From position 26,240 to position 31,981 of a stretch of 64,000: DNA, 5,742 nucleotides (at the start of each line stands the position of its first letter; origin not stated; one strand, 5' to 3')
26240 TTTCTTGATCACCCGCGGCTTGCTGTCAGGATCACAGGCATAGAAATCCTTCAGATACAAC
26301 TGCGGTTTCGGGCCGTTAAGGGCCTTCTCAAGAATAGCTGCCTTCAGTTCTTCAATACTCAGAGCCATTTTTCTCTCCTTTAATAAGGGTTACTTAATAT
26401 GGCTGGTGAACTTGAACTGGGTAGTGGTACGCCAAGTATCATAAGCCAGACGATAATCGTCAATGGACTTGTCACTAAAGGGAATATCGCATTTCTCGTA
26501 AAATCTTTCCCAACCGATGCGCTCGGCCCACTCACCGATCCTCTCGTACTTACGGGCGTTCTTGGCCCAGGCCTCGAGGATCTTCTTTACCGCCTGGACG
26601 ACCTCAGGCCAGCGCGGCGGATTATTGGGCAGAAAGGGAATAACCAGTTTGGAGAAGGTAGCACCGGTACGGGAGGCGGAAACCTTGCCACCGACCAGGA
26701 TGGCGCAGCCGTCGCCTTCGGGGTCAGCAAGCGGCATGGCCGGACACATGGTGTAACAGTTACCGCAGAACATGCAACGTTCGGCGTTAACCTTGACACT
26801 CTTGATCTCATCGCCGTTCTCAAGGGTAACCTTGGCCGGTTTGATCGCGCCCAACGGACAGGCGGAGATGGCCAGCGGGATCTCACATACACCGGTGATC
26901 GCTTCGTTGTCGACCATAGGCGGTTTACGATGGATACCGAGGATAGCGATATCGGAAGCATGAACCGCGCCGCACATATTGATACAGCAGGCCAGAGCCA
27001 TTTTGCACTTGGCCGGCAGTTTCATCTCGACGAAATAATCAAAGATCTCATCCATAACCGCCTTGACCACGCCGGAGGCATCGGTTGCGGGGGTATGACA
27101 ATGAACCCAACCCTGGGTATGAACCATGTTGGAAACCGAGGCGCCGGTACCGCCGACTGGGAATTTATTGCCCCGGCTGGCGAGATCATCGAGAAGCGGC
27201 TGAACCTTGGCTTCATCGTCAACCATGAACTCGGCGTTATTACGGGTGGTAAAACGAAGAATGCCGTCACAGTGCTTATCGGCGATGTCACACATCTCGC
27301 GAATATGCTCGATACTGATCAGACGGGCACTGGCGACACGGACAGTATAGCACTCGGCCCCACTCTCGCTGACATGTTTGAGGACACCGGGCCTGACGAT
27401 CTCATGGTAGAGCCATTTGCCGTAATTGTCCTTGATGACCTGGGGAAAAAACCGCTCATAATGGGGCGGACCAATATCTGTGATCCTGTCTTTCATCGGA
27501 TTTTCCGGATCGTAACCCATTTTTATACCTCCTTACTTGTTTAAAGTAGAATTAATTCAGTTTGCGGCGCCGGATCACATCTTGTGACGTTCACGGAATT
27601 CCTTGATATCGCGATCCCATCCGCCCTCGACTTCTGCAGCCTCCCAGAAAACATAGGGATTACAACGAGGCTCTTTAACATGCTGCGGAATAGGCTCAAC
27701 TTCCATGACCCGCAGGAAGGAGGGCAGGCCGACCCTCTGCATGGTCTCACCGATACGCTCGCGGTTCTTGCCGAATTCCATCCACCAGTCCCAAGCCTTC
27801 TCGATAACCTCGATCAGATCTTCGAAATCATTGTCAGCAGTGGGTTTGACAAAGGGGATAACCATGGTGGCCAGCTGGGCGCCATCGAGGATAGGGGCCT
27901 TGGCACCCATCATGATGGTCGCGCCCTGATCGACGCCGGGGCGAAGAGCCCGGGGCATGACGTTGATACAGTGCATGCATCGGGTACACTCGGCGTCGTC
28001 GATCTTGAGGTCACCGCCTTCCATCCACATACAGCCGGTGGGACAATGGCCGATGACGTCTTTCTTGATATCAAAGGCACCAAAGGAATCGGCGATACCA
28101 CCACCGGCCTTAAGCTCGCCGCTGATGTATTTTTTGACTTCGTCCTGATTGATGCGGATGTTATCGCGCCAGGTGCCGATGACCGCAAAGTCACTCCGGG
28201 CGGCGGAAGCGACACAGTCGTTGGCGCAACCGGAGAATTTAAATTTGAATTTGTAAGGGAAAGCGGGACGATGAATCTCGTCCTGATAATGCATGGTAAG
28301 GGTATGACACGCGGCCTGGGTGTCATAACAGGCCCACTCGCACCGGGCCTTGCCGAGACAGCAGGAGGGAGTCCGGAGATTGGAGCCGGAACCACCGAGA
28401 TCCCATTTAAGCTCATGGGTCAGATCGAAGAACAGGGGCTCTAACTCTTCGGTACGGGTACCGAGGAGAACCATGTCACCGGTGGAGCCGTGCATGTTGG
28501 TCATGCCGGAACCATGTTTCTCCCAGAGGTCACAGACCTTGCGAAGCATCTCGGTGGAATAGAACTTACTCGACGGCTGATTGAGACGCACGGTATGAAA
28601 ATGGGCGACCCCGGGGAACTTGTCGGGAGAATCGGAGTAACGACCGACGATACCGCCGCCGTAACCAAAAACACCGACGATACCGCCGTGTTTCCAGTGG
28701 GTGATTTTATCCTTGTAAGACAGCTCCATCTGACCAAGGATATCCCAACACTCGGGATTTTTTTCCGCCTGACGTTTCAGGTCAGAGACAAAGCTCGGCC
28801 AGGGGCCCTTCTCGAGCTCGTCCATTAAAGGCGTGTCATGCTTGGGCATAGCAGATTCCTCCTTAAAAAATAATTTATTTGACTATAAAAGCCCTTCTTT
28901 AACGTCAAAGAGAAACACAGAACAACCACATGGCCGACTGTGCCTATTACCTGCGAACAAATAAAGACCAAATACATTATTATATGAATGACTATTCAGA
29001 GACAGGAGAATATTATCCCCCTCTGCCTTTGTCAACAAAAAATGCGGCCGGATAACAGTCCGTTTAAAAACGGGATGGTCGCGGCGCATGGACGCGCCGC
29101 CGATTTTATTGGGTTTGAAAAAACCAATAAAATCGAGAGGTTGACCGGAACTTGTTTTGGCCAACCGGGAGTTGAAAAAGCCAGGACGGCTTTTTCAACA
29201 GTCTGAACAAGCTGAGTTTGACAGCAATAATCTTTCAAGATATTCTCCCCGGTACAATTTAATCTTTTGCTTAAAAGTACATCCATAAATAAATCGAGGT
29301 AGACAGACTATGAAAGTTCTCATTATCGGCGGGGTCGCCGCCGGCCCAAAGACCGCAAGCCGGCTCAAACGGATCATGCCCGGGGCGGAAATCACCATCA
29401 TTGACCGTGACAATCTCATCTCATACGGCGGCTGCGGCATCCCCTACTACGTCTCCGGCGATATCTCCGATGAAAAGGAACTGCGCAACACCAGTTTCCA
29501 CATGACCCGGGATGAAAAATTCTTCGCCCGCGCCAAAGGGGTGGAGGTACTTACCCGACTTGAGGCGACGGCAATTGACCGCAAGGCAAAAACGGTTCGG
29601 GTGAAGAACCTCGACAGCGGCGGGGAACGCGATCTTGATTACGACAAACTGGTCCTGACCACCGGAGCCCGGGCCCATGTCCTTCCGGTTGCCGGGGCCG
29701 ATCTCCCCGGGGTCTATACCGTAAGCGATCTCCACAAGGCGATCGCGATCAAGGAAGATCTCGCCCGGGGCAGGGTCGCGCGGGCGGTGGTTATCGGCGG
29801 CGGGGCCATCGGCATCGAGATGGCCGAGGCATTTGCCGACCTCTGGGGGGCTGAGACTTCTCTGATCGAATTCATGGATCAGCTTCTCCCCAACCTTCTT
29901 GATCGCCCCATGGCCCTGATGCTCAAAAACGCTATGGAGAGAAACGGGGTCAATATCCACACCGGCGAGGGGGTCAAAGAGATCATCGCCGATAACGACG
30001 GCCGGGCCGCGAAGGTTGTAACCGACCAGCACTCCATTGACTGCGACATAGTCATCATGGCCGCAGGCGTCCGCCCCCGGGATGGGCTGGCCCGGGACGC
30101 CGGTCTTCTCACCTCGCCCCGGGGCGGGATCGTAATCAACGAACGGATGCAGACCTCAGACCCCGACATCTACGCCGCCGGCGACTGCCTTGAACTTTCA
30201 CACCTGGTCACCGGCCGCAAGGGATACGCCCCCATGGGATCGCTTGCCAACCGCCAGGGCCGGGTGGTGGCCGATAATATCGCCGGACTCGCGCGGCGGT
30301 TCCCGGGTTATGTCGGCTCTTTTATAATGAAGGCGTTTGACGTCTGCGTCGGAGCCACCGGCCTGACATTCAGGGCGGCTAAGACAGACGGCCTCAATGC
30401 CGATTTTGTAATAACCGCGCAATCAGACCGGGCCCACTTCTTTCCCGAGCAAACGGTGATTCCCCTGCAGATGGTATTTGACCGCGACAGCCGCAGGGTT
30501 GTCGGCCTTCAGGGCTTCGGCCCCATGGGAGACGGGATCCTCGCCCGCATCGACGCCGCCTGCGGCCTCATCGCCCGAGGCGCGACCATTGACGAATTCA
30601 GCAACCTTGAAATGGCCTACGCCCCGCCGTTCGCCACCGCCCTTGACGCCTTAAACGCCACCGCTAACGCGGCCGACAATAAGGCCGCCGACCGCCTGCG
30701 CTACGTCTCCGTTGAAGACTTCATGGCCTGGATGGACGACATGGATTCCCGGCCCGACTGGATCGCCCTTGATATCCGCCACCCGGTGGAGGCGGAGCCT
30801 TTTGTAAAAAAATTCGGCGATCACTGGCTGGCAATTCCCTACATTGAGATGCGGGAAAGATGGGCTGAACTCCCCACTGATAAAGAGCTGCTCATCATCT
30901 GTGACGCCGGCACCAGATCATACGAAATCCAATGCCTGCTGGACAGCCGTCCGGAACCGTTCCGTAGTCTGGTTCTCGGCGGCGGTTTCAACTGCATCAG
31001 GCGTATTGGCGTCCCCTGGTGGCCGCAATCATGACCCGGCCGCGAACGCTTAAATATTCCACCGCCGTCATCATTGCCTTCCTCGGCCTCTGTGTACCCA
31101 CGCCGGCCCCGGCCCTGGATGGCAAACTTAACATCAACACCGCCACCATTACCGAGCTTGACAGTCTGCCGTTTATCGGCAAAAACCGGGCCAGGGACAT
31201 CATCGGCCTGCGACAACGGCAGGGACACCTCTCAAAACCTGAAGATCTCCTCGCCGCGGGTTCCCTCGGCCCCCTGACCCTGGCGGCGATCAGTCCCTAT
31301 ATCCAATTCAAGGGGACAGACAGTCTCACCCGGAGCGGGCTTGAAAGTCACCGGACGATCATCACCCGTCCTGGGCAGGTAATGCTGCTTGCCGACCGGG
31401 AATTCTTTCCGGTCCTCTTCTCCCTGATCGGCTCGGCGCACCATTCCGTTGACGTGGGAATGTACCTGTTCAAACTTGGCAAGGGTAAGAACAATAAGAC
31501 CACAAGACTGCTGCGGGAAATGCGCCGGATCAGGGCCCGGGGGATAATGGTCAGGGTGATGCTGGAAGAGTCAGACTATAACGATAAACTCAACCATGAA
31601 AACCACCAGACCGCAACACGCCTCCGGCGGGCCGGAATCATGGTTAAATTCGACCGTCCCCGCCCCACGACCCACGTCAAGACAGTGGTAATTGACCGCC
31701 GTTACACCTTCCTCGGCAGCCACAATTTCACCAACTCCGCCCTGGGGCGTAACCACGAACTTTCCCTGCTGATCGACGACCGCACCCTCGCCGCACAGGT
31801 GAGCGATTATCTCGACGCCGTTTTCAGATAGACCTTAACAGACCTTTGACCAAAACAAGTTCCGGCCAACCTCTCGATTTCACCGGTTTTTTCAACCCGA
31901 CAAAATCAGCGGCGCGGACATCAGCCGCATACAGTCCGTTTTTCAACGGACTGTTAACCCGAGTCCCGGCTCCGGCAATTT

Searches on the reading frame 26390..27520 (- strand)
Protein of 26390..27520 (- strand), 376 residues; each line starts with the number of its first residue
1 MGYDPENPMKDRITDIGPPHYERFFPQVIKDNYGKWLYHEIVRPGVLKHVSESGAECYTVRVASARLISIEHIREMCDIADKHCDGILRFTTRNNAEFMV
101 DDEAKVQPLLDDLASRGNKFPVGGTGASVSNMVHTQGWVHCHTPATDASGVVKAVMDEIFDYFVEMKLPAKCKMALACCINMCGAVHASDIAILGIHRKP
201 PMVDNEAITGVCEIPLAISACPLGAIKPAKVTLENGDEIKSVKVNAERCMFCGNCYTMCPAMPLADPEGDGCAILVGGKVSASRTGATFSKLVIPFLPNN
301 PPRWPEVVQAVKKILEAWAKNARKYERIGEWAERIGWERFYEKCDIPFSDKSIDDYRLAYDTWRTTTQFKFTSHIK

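Call 12: search_protein_families(library=pfam, proteins=[window:26390-27520:-])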
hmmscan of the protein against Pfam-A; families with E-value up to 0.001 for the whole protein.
window:26390-27520:- (376 aa): 5 families
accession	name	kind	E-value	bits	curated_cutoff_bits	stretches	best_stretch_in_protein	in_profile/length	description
PF01077.27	NIR_SIR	-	7.1e-39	133.2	27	1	126-349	2-155/158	Nitrite and sulphite reductase 4Fe-4S domain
PF03460.22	NIR_SIR_ferr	-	1.8e-12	47.3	24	1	49-115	1-68/69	Nitrite/Sulfite reductase ferredoxin-like half domain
PF12838.12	Fer4_7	-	1.6e-06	28.9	27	1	219-261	10-50/52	4Fe-4S dicluster domain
PF00037.32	Fer4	-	3.6e-05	23.8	21.1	1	242-261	1-20/24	4Fe-4S binding domain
PF13237.11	Fer4_10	-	0.00099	19.4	25.5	1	219-260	17-53/53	4Fe-4S dicluster domain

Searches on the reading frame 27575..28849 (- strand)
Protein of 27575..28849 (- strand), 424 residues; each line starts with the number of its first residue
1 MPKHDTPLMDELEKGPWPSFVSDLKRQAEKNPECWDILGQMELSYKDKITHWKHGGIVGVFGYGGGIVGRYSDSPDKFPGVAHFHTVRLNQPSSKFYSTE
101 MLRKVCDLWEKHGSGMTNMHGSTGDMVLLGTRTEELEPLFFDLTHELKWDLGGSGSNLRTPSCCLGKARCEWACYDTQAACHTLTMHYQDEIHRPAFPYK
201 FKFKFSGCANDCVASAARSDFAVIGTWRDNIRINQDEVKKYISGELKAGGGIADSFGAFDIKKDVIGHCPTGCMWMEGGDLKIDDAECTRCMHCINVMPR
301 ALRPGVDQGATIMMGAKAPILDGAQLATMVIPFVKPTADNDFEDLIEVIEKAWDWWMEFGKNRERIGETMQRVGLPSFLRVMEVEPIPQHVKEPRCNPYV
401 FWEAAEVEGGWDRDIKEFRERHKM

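Call 12: search_protein_families(library=pfam, proteins=[window:27575-28849:-])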
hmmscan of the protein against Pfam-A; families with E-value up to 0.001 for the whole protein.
window:27575-28849:- (424 aa): 2 families
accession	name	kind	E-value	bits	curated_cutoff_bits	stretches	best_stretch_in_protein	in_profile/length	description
PF01077.27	NIR_SIR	-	7e-38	130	27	1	154-384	1-152/158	Nitrite and sulphite reductase 4Fe-4S domain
PF03460.22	NIR_SIR_ferr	-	3.1e-06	27.3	24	1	83-140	8-63/69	Nitrite/Sulfite reductase ferredoxin-like half domain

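Call 14: find_encoding_contigs(protein=window:27575-28849:-, flank=10000, max_places=10)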
Protein window:27575-28849:- (424 aa): no gene with exactly this product is on record in the collection.

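Call 15: find_homologous_proteins(query=window:27575-28849:-, max_evalue=1e-50)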
Query window:27575-28849:- (424 aa): 7997 proteins with E <= 1e-50 among 8000 candidates; the best 120 are listed.
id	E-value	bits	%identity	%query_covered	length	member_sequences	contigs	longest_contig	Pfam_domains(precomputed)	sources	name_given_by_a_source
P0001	0.0e+0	1031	100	100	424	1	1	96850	PF01077.28,PF03460.23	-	-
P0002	5.2e-280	947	90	100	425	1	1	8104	PF01077.28,PF03460.23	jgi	-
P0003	5.0e-272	921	88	100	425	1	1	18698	PF01077.28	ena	-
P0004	3.6e-271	918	87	100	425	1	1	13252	PF01077.28,PF03460.23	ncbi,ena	-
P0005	5.5e-259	878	82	100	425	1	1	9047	PF01077.28,PF03460.23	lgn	-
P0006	1.3e-257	873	82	100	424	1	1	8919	PF01077.28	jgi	-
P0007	4.4e-255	865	81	100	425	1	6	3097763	PF01077.28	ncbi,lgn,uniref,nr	ncbi:dissimilatory-type sulfite reductase subunit alpha [Desulfurivibrio alkaliphilus]|uniref:Sulfit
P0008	5.2e-254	861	80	100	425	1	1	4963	PF01077.28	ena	-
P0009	7.6e-254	861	81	100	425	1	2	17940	PF01077.28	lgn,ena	-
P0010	4.1e-253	858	80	100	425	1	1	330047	PF01077.28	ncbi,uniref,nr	ncbi:dissimilatory-type sulfite reductase subunit alpha [Desulfurivibrio dismutans]|uniref:dissimila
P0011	5.0e-253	858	81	100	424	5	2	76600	PF01077.28,PF03460.23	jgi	-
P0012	8.0e-253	857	82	100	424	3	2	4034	PF01077.28,PF03460.23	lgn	-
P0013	8.1e-253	857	79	100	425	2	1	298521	PF01077.28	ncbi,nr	ncbi:MAG: dissimilatory-type sulfite reductase subunit alpha [Desulfurivibrio sp.]|nr:dissimilatory-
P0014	9.8e-253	857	80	100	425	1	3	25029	PF01077.28,PF03460.23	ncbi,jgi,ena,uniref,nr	ncbi:MAG TPA: dissimilatory-type sulfite reductase subunit alpha [Desulfurivibrio alkaliphilus]|unir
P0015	2.6e-252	856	81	100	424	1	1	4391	PF01077.28,PF03460.23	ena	-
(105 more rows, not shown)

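Call 16: find_encoding_contigs(protein=P0002, flank=10000, max_places=4)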
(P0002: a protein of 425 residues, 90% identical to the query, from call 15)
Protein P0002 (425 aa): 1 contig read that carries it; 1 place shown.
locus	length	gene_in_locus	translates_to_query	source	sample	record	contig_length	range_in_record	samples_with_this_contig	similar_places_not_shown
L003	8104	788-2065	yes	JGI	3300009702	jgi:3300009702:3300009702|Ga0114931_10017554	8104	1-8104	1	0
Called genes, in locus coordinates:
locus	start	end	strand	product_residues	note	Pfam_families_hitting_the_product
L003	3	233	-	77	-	?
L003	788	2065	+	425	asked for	PF03460:NIR_SIR_ferr (faint), PF01077:NIR_SIR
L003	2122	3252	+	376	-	PF03460:NIR_SIR_ferr, PF01077:NIR_SIR, PF00037:Fer4 (faint), PF12838:Fer4_7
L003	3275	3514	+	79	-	PF08679:DsrD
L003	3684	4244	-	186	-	PF14938:SNAP (weak), PF07719:TPR_2 (faint), PF13176:TPR_7 (faint), PF13428:TPR_14 (faint), PF13432:TPR_16 (faint), PF14559:TPR_19 (faint), PF13424:TPR_12 (weak)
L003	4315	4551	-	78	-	-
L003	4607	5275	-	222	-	-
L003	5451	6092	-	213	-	-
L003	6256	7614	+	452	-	PF01656:CbiA, PF13500:AAA_26, PF07685:GATase_3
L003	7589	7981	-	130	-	-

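Call 17: find_encoding_contigs(protein=P0003, flank=10000, max_places=4)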
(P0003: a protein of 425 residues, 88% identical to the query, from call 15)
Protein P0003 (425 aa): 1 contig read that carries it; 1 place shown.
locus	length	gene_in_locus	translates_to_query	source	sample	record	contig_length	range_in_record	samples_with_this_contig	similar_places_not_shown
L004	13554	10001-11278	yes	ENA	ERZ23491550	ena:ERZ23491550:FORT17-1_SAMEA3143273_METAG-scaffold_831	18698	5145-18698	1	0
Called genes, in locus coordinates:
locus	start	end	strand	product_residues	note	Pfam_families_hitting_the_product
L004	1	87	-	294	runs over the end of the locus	PF03755:YicC-like_N, PF08340:YicC-like_C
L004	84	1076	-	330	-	PF00294:PfkB, PF08543:Phos_pyr_kin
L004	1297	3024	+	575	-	PF02465:FliD_N, PF07196:Flagellin_IN, PF07195:FliD_C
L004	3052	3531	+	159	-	PF02561:FliS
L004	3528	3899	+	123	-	-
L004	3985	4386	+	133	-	PF03646:FlaG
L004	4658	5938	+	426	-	PF14306:PUA_2, PF01747:ATP-sulfurylase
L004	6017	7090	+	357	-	PF13685:Fe-ADH_2, PF01761:DHQ_synthase, PF24621:DHQS_C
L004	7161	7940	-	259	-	PF12836:HHH_3, PF17941:PP_kinase_C_1, PF13091:PLDc_2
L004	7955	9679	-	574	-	PF01266:DAO (faint), PF03486:HI0933_like (faint), PF07992:Pyr_redox_2, PF13738:Pyr_redox_3 (faint), PF00070:Pyr_redox, PF02852:Pyr_redox_dim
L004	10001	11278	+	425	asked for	PF01077:NIR_SIR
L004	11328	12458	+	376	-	PF03460:NIR_SIR_ferr, PF01077:NIR_SIR, PF12838:Fer4_7 (weak)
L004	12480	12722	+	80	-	PF08679:DsrD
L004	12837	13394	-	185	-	PF14938:SNAP (weak), PF00515:TPR_1 (faint), PF07719:TPR_2 (faint), PF13181:TPR_8 (faint), PF13424:TPR_12 (faint), PF13428:TPR_14 (faint), PF13176:TPR_7 (faint)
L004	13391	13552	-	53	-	?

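Call 18: find_encoding_contigs(protein=P0004, flank=10000, max_places=4)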
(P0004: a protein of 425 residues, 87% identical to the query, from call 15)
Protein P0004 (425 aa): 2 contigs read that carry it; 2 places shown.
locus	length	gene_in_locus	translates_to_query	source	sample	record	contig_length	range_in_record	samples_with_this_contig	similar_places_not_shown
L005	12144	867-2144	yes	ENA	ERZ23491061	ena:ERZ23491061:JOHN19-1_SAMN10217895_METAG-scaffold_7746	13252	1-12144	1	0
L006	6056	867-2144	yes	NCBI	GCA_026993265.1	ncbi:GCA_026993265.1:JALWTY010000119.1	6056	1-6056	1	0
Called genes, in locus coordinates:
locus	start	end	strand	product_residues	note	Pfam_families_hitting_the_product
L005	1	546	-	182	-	?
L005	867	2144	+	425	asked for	PF03460:NIR_SIR_ferr (faint), PF01077:NIR_SIR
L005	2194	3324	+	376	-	PF03460:NIR_SIR_ferr, PF01077:NIR_SIR, PF12838:Fer4_7 (weak)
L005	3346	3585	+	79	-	PF08679:DsrD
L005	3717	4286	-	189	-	PF14938:SNAP (faint), PF13424:TPR_12 (faint), PF13176:TPR_7 (faint), PF13428:TPR_14 (faint), PF13432:TPR_16 (faint), PF00515:TPR_1 (faint), PF07719:TPR_2 (faint), PF13181:TPR_8 (faint), +1 more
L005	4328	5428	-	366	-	-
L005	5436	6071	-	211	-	-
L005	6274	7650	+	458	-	PF01656:CbiA, PF13500:AAA_26, PF07685:GATase_3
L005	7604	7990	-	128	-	-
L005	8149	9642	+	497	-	PF01875:Memo, PF01871:AMMECR1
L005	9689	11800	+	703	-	PF01564:Spermine_synth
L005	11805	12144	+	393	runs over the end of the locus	PF04055:Radical_SAM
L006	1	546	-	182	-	?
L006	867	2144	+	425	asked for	PF03460:NIR_SIR_ferr (faint), PF01077:NIR_SIR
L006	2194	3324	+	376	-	PF03460:NIR_SIR_ferr, PF01077:NIR_SIR, PF12838:Fer4_7 (weak)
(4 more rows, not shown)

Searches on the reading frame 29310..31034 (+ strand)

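Call 12: search_protein_families(library=pfam, proteins=[window:29310-31034:+])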
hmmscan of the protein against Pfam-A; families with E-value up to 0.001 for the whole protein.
window:29310-31034:+ (574 aa): 6 families
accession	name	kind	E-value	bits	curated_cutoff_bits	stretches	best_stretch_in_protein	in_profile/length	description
PF07992.20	Pyr_redox_2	-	1.3e-66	225.4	26.1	1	1-294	1-277/291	Pyridine nucleotide-disulphide oxidoreductase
PF00070.33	Pyr_redox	-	1.4e-21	77.2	22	1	158-238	1-79/82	Pyridine nucleotide-disulphide oxidoreductase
PF01266.30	DAO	-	6.6e-10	39.5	27.9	1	202-276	152-229/353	FAD dependent oxidoreductase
PF13738.12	Pyr_redox_3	-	8.4e-09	35.5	30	0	204-254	86-134/305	Pyridine nucleotide-disulphide oxidoreductase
PF02852.28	Pyr_redox_dim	-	9.3e-08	32.7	25.3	1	343-445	7-106/110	Pyridine nucleotide-disulphide oxidoreductase, dimerisation domain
PF03486.20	HI0933_like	-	1.1e-07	32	50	0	203-254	113-164/244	HI0933-like protein Rossmann domain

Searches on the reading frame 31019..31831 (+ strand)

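Call 12: search_protein_families(library=pfam, proteins=[window:31019-31831:+])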
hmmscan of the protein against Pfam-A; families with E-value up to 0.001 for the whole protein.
window:31019-31831:+ (270 aa): 4 families
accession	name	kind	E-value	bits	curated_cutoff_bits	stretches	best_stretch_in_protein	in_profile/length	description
PF13091.12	PLDc_2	-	3.6e-22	79.1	27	1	134-267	2-130/132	PLD-like domain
PF12836.13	HHH_3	-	2.5e-11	43.9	27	1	36-95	5-64/65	Helix-hairpin-helix motif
PF17941.7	PP_kinase_C_1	-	0.0001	22.4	25.7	1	157-264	45-157/167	Polyphosphate kinase C-terminal domain 1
PF00614.28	PLDc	-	0.00022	21.5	21.9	0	219-240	6-27/28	Phospholipase D Active site motif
